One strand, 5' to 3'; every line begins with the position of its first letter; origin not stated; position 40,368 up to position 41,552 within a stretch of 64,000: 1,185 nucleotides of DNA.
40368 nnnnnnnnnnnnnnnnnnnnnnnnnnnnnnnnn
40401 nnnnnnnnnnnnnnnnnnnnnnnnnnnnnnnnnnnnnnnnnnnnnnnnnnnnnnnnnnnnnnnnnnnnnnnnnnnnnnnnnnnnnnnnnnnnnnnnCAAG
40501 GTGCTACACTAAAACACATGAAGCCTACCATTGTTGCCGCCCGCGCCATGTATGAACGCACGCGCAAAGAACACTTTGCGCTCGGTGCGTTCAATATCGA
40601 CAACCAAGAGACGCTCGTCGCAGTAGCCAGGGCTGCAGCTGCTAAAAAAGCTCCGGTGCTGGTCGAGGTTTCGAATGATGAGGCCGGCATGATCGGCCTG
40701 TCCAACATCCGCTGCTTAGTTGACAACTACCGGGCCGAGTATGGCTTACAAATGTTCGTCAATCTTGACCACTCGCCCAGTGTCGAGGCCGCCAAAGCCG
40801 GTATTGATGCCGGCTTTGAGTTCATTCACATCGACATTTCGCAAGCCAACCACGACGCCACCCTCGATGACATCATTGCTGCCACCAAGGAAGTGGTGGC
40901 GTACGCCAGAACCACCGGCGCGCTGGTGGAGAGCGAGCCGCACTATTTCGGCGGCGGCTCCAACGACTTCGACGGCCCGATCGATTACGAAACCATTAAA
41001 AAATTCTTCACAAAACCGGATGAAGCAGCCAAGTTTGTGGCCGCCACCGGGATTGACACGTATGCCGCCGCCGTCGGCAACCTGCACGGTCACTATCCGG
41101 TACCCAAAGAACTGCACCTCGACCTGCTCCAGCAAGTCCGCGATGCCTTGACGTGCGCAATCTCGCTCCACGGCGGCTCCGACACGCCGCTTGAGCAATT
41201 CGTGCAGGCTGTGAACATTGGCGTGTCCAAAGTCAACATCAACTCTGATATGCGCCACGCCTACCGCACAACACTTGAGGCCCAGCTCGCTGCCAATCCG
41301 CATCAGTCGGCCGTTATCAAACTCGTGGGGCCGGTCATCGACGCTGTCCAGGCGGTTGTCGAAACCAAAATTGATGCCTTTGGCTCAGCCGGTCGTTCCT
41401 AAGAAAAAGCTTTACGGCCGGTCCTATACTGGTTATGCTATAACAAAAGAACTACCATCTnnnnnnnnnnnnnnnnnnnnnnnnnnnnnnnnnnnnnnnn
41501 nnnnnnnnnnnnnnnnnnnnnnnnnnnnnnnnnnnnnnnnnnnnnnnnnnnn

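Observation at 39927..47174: Cohesin-dockerin surface-display locus outside a classical cellulosome context, interleaved with glycolytic genes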

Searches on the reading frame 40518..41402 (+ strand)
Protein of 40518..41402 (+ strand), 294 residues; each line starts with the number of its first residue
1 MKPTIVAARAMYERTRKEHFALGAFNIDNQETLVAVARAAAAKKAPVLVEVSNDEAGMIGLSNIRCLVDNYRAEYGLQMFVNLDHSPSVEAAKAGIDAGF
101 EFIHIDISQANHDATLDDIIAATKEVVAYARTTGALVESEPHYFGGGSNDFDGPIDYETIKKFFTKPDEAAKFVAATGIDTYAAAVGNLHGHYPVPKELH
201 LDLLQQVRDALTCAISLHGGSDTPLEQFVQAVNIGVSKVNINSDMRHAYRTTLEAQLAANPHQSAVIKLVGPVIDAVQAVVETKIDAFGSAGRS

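Call 4: search_protein_families(library=ncbifam, proteins=[window:40518-41402:+], max_evalue=0.01)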
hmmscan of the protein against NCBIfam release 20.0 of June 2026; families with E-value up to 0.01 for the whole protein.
window:40518-41402:+ (294 aa): 20 families
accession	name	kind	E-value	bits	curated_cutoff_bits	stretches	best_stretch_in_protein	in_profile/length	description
TIGR01859.1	fruc_bis_ald_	equivalog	4.3e-55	187.4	343.05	1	5-293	1-281/282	class II fructose-1,6-bisphosphate aldolase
NF009497.0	PRK12857.1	equivalog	3e-53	180.9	423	1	5-293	3-283/284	class II fructose-1,6-bisphosphate aldolase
TIGR00167.1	cbbA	subfamily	6.4e-53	180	215.6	1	5-293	3-289/290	ketose-bisphosphate aldolase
NF006042.0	PRK08185.1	subfamily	1.5e-51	175.5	405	1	6-293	3-283/287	hypothetical protein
NF009374.0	PRK12737.1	subfamily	2.3e-50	171.2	383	1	4-293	2-283/284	tagatose-bisphosphate aldolase subunit GatY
NF006626.0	PRK09195.1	subfamily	3.3e-50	170.8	384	1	5-293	3-283/284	tagatose-bisphosphate aldolase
TIGR01858.1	tag_bisphos_ald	equivalog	4.6e-48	163.7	443.55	1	5-293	1-281/282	tagatose bisphosphate family class II aldolase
NF005823.0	PRK07709.1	equivalog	1.6e-43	149.6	545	1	5-293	3-284/285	class II fructose-bisphosphate aldolase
NF005284.0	PRK06801.1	equivalog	3e-41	141.7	406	1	7-293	5-285/286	ketose 1,6-bisphosphate aldolase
NF005943.0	PRK07998.1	equivalog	8.1e-41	140.4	364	1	5-288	3-275/283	class II aldolase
NF006376.0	PRK08610.1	equivalog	4.2e-39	135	527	1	5-293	3-284/286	class II fructose-bisphosphate aldolase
NF009375.0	PRK12738.1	equivalog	1.2e-38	133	542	1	5-293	3-283/286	tagatose-bisphosphate aldolase subunit KbaY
NF005590.0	PRK07315.1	equivalog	1.5e-38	132.8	443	1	4-293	2-292/293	class II fructose-bisphosphate aldolase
NF005288.0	PRK06806.1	equivalog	8.1e-37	127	396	1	5-293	3-280/281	class II fructose-bisphosphate aldolase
NF005481.0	PRK07084.1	equivalog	1.7e-32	113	511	2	5-232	12-239/324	class II fructose-bisphosphate aldolase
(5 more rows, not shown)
